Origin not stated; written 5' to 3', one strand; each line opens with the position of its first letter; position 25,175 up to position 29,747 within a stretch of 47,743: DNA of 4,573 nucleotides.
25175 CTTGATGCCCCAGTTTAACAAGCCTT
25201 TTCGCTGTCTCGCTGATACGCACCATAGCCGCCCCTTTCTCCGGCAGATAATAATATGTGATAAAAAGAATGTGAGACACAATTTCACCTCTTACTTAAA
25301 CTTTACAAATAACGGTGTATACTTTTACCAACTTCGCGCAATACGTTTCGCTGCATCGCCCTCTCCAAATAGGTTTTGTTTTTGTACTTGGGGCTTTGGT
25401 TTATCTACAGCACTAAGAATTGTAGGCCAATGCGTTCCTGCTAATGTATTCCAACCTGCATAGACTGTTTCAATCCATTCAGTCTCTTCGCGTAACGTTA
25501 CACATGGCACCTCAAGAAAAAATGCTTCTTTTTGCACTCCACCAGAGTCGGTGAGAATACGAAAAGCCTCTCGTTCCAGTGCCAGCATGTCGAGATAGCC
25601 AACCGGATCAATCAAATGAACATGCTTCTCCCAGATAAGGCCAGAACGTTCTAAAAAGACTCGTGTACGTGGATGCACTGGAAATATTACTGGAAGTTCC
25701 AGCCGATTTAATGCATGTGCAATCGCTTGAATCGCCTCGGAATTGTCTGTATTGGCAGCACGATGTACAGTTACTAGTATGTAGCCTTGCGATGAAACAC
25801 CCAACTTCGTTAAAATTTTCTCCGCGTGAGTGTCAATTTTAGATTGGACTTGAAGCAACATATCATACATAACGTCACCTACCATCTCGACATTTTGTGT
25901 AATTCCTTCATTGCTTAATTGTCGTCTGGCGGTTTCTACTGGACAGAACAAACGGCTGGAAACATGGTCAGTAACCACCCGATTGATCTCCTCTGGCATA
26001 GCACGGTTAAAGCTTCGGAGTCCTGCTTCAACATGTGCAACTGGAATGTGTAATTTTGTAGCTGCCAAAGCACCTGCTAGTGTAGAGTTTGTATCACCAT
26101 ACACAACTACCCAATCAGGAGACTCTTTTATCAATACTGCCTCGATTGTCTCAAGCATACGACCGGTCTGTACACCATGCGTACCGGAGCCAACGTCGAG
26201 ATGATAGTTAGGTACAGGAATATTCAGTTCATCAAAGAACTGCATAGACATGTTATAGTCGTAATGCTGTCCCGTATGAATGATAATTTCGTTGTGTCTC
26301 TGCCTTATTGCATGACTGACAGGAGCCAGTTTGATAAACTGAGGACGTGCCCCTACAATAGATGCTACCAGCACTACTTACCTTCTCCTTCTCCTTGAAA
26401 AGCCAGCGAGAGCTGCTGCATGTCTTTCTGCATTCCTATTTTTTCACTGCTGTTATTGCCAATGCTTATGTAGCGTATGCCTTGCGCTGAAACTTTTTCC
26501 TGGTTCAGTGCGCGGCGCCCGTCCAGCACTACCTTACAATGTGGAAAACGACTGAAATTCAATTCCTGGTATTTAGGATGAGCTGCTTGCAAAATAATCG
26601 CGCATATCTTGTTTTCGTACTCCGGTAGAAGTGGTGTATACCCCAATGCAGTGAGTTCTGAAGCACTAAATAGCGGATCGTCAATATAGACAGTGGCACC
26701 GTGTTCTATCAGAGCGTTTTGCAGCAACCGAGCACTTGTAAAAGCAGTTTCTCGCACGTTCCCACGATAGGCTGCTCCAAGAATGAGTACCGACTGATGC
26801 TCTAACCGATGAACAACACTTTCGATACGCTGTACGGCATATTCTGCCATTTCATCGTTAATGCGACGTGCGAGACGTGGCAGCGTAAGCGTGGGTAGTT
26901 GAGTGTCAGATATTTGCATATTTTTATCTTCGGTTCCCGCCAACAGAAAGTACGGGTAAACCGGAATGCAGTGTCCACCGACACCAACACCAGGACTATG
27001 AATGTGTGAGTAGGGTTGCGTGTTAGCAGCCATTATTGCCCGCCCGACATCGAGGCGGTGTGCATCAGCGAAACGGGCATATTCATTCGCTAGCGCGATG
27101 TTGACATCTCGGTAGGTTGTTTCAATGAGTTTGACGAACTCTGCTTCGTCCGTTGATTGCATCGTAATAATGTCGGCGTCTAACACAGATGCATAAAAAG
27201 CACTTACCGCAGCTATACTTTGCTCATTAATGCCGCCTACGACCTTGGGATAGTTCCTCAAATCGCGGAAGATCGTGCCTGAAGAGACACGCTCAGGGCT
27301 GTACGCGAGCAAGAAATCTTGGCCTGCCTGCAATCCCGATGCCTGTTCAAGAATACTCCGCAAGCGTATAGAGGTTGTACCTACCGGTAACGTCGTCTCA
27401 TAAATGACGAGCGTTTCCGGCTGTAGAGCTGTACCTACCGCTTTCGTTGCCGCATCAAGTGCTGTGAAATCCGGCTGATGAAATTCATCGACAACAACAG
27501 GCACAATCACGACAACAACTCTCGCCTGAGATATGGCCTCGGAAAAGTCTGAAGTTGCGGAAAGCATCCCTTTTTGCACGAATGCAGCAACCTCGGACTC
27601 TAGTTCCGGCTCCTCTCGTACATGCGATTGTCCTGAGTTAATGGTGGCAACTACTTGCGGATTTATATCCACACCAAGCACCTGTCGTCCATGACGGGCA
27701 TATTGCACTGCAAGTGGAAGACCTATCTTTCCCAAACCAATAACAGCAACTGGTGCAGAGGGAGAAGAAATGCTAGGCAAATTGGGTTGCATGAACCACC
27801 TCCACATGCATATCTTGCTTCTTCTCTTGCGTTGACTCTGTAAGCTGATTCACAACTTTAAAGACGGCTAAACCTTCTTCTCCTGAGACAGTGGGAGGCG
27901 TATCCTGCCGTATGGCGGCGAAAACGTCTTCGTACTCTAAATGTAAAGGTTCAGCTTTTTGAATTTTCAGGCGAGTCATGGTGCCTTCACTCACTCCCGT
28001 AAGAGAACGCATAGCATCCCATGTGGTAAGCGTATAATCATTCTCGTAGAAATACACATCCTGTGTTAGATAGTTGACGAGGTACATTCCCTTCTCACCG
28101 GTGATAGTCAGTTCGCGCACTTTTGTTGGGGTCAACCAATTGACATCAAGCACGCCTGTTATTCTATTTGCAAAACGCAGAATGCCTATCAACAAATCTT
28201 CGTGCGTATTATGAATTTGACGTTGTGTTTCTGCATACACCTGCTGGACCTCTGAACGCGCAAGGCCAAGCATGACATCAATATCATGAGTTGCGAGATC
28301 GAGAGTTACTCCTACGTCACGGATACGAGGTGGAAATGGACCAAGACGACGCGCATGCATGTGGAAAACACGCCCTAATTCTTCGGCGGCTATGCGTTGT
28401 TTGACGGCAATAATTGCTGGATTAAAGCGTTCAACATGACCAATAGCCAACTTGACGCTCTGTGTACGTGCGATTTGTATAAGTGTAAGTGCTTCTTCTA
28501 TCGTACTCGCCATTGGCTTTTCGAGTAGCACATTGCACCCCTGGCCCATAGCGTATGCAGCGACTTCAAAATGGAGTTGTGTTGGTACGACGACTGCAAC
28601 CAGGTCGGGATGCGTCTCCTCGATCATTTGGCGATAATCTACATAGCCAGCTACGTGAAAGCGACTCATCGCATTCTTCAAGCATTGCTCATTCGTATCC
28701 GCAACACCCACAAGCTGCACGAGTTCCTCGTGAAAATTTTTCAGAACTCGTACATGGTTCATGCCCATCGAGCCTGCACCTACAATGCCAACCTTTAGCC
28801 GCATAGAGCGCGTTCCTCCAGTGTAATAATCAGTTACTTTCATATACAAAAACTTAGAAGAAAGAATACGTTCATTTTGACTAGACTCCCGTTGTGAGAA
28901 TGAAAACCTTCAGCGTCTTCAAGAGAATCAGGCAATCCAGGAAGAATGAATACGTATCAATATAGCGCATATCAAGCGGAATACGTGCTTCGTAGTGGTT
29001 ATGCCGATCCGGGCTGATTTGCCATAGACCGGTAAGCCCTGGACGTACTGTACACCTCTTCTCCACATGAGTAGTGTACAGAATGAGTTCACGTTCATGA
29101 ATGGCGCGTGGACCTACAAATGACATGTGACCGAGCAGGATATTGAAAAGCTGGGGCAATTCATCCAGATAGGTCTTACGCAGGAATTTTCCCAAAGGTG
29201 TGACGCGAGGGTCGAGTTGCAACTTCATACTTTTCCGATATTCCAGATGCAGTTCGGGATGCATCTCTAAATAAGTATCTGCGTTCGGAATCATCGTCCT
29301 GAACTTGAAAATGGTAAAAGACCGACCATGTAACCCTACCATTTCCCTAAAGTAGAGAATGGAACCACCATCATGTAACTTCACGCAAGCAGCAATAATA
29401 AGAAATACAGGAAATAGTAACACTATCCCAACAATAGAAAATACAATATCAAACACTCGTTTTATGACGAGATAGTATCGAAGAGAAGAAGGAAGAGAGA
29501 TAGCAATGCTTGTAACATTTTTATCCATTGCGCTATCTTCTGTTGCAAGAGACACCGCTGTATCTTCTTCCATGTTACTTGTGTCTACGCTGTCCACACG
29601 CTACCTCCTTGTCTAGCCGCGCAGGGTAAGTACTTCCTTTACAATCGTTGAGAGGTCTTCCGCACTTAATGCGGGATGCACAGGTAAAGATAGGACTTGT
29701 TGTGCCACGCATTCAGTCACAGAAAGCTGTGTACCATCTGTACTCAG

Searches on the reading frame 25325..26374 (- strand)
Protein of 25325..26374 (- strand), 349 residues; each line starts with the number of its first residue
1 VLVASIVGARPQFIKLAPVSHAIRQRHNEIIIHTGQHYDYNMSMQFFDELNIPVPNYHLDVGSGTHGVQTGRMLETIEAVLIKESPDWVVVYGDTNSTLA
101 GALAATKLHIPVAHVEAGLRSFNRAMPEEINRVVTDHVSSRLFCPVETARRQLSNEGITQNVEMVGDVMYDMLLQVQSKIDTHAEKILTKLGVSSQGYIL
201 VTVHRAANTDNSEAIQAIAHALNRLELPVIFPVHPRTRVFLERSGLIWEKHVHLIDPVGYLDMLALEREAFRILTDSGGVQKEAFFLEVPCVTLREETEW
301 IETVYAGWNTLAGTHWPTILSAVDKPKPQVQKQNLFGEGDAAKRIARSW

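Call 8: search_protein_families(library=pfam, proteins=[window:25325-26374:-], max_evalue=0.001)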
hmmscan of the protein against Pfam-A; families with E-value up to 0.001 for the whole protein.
window:25325-26374:- (349 aa): 2 families
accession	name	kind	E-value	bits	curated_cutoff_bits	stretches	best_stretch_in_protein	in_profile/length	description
PF02350.25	Epimerase_2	-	6.6e-108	361.1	30.6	1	25-347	5-344/347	UDP-N-acetylglucosamine 2-epimerase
PF13579.12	Glyco_trans_4_4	-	0.00025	21.9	29.7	0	53-159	39-148/158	Glycosyl transferase 4-like domain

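Call 16: search_protein_families(library=ncbifam, proteins=[window:25325-26374:-], max_evalue=0.00001)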
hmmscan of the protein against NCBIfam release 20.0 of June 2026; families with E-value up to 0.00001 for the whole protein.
window:25325-26374:- (349 aa): 2 families
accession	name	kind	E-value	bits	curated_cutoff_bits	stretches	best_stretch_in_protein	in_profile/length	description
TIGR00236.1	wecB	equivalog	3.8e-97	325.7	210.15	1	2-347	2-360/366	non-hydrolyzing UDP-N-acetylglucosamine 2-epimerase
TIGR03568.1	NeuC_NnaA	equivalog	8.9e-16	57.7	235.9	1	3-231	3-238/365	UDP-N-acetylglucosamine 2-epimerase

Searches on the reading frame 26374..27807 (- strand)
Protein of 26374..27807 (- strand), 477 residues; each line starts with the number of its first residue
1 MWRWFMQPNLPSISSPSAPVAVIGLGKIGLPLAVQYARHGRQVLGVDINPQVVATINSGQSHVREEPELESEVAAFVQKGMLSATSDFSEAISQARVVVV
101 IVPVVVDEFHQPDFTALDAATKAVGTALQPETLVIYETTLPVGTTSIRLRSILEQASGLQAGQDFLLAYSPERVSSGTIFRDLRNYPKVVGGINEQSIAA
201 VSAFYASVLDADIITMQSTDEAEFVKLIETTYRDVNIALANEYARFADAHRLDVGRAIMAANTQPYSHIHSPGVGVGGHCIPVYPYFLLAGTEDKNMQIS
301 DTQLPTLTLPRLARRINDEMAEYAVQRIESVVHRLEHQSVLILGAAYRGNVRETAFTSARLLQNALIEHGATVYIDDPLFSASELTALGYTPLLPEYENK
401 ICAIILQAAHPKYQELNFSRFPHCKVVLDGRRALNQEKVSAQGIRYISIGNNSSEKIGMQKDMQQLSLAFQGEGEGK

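Call 8: search_protein_families(library=pfam, proteins=[window:26374-27807:-], max_evalue=0.001)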
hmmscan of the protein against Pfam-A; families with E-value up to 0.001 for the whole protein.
window:26374-27807:- (477 aa): 6 families
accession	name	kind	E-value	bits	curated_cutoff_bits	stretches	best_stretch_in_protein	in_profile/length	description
PF03721.20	UDPG_MGDP_dh_N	-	6.2e-38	130.7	27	1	20-200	3-182/187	UDP-glucose/GDP-mannose dehydrogenase family, NAD binding domain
PF00984.24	UDPG_MGDP_dh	-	4.6e-19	68.8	25.4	1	221-298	2-81/94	UDP-glucose/GDP-mannose dehydrogenase family, central domain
PF03720.21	UDPG_MGDP_dh_C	-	9.3e-11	42.5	30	1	341-435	1-102/103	UDP-glucose/GDP-mannose dehydrogenase family, UDP binding domain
PF03446.21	NAD_binding_2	-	6.7e-06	26.6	21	1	20-104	2-65/161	NAD binding domain of 6-phosphogluconate dehydrogenase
PF01210.29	NAD_Gly3P_dh_N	-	8.3e-06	26.3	23.1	1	20-104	2-79/158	NAD-dependent glycerol-3-phosphate dehydrogenase N-terminus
PF02737.24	3HCDH_N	-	0.00054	20.4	22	0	20-99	2-83/180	3-hydroxyacyl-CoA dehydrogenase, NAD binding domain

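Call 16: search_protein_families(library=ncbifam, proteins=[window:26374-27807:-], max_evalue=0.00001)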
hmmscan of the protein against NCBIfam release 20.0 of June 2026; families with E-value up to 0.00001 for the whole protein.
window:26374-27807:- (477 aa): 8 families
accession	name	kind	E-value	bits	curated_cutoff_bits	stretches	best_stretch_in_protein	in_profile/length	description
TIGR03026.1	NDP-sugDHase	subfamily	3e-97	326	189.8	1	20-432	3-413/413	nucleotide sugar dehydrogenase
NF040825.1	UDPMaNacDH_Arch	equivalog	1.5e-80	271.1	750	1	20-436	3-403/418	UDP-N-acetyl-D-mannosamine dehydrogenase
NF008286.0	PRK11064.1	equivalog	8e-63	212.5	459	1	20-333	6-308/420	UDP-N-acetyl-D-mannosamine dehydrogenase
NF011729.0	PRK15182.1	equivalog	1.3e-48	165.9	592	1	20-415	9-393/425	Vi polysaccharide biosynthesis UDP-N-acetylglucosamine C-6 dehydrogenase TviB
NF041297.1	UDPGDh_AglM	equivalog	2.7e-35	122.1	670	1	20-437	3-420/429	UDP-glucose 6-dehydrogenase AglM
NF047673.2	TeichurnBiosyTuaD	equivalog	6.4e-31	107.9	700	1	20-452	4-432/439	UDP-glucose 6-dehydrogenase TuaD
NF011631.0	PRK15057.1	equivalog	1.7e-12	47.2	757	1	21-291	4-264/388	UDP-glucose 6-dehydrogenase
NF000942.0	PRK00094.1-4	subfamily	7.5e-06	25.3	257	0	19-104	4-82/334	NAD(P)H-dependent glycerol-3-phosphate dehydrogenase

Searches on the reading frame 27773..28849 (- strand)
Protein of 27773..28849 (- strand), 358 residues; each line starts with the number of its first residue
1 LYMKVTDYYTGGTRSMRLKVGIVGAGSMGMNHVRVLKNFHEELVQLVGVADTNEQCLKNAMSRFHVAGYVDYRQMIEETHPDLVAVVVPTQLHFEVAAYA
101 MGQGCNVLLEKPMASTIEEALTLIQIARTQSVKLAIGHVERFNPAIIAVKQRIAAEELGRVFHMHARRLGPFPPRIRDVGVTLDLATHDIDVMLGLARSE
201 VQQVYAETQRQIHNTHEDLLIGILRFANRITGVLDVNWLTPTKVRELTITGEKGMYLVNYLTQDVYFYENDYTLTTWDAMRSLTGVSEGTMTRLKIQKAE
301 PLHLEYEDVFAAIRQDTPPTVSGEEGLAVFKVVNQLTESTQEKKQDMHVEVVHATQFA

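Call 8: search_protein_families(library=pfam, proteins=[window:27773-28849:-], max_evalue=0.001)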
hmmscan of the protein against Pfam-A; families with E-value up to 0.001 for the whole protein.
window:27773-28849:- (358 aa): 3 families
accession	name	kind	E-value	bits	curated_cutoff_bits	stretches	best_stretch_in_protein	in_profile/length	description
PF01408.29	GFO_IDH_MocA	-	1.5e-27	97.1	24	1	18-138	1-120/120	Oxidoreductase family, NAD-binding Rossmann fold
PF22725.1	GFO_IDH_MocA_C3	-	3.7e-20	72.6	27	1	148-256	3-123/124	GFO/IDH/MocA C-terminal domain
PF02894.22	GFO_IDH_MocA_C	-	3e-14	53.8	22.9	1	150-344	1-214/218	Oxidoreductase family, C-terminal alpha/beta domain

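Call 16: search_protein_families(library=ncbifam, proteins=[window:27773-28849:-], max_evalue=0.00001)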
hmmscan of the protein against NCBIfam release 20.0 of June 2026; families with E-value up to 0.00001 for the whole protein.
window:27773-28849:- (358 aa): 9 families
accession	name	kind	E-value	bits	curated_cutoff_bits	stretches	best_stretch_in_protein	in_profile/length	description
NF040723.1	UDP-GlcNAcDh_Arch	equivalog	2.2e-94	316.4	450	1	18-339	1-300/302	UDP-N-acetylglucosamine 3-dehydrogenase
TIGR04380.1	myo_inos_iolG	equivalog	3.2e-33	115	355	1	18-344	2-327/330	inositol 2-dehydrogenase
NF052479.1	LevoglcsnDh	equivalog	1.2e-18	66.9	650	1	17-169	3-162/386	levoglucosan dehydrogenase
NF058561.1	BT_2158_fam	equivalog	3.1e-16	59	750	1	15-168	33-184/487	glycoside 3-dehydrogenase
NF052679.1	InsChiInosDhIolG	equivalog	6.2e-16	58.4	540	1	16-219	1-207/343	bifunctional inositol 2-dehydrogenase/D-chiro-inositol 1-dehydrogenase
NF008607.0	PRK11579.1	subfamily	4.6e-15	55.4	330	1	17-344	4-341/346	oxidoreductase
NF007574.0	PRK10206.1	equivalog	2e-12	46.9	352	1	61-257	46-246/345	oxidoreductase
NF041392.1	XylDh_Gfo6_Halo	equivalog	5.1e-12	45.3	350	1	65-167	67-169/350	D-xylose 1-dehydrogenase Gfo6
NF058563.1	BT_2159_fam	equivalog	5.3e-06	25.7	650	1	18-160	1-142/350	disaccharide 3-dehydrogenase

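Call 25: search_solved_structures(query=window:27773-28849:-, max_evalue=1e-10)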
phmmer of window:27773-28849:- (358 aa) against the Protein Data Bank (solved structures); distinct sequences matched with E-value up to 1e-10: 25.
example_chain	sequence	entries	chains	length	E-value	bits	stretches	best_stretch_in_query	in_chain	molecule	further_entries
7bvj_A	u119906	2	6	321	8.3e-26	94.4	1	17-332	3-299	Oxidoreductase, NAD-binding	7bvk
3ec7_A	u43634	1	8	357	2.1e-17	66.8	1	15-256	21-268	Putative Dehydrogenase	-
3q2i_A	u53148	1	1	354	7.9e-17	64.9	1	17-333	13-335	dehydrogenase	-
3ezy_A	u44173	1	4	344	1.2e-16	64.3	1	16-344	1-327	Dehydrogenase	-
3q2k_A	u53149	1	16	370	1.4e-16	64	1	16-335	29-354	oxidoreductase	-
3e18_A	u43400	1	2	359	2.3e-16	63.4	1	19-259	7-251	oxidoreductase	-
7xr9_A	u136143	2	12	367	4.8e-16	62.3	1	17-195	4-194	DgpA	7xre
9azo_A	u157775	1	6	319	4.4e-14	55.9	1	16-158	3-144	PmdC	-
3cea_A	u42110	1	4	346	4.8e-14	55.7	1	16-208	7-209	Myo-inositol 2-dehydrogenase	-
3m2t_A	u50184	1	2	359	5e-14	55.7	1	18-216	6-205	Probable dehydrogenase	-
6jw6_A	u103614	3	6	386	2.2e-13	53.6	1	17-219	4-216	Dehydrogenase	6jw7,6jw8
4mie_A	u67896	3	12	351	2.4e-13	53.4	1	15-211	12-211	Inositol 2-dehydrogenase/D-chiro-inositol 3-dehydrogenase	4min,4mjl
4gqa_A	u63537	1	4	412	3e-13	53.2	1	13-161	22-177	NAD binding Oxidoreductase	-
9m37_A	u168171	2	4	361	5.9e-13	52.2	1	18-236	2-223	P581a DgpA2 and isoorientin complex structure | Gfo/Idh/MocA family protein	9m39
9m3d_B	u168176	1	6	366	7.5e-13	51.8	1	17-197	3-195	DgpA1 from W974-1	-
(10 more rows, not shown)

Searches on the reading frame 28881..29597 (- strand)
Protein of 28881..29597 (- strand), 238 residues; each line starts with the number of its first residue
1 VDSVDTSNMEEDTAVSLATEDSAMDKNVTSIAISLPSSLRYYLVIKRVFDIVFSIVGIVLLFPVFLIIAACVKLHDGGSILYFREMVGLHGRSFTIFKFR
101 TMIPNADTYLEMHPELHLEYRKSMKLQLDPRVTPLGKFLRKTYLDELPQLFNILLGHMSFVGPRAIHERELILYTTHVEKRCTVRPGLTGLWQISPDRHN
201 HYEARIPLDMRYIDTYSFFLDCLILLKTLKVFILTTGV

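Call 8: search_protein_families(library=pfam, proteins=[window:28881-29597:-], max_evalue=0.001)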
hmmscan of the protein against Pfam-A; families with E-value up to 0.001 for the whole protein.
window:28881-29597:- (238 aa): 1 family
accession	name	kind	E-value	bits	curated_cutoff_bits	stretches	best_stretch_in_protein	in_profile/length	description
PF02397.22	Bac_transf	-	5.5e-59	199.1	27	1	46-233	1-178/179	Bacterial sugar transferase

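Call 16: search_protein_families(library=ncbifam, proteins=[window:28881-29597:-], max_evalue=0.00001)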
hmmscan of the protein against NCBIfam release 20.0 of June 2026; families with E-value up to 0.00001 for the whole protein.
window:28881-29597:- (238 aa): 10 families
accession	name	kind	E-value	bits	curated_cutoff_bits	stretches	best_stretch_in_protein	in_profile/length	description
TIGR03025.1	EPS_sugtrans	subfamily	2.1e-71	241.4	295.55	1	38-236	250-442/445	exopolysaccharide biosynthesis polyprenyl glycosylphosphotransferase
TIGR03022.1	WbaP_sugtrans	subfamily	2.8e-70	237.9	403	1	41-237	254-454/456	undecaprenyl-phosphate galactose phosphotransferase WbaP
NF052601.1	undeca_RfbP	equivalog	2.1e-64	217.1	330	1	37-235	36-238/244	undecaprenyl-phosphate galactose phosphotransferase family protein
TIGR03023.1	WcaJ_sugtrans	equivalog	3.5e-56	191.4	410.75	1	20-232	237-446/453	undecaprenyl-phosphate glucose phosphotransferase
NF041877.1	EPS_EpsZ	equivalog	1.7e-50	172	800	1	42-237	262-457/459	exopolysaccharide biosynthesis polyisoprenyl-phosphate hexose-1-phosphate transferase EpsZ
TIGR03013.1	EpsB_2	subfamily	1.1e-46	159.9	393.35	1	44-237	253-441/443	TIGR03013 family XrtA/PEP-CTERM system glycosyltransferase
NF011751.0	PRK15204.1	equivalog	2.5e-45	155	907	1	40-234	274-471/476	undecaprenyl-phosphate galactose phosphotransferase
NF007518.0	PRK10124.1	equivalog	1e-31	110.2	684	1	44-233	272-459/464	undecaprenyl-phosphate glucose phosphotransferase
NF050817.1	PolSacchBiosHfsE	equivalog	2.5e-30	105.7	750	1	34-230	260-457/467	polysaccharide biosynthesis protein HfsE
NF045514.1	glycotran_HepC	equivalog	9.6e-21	74.1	140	1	42-166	113-212/220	heterocyst development glycosyltransferase HepC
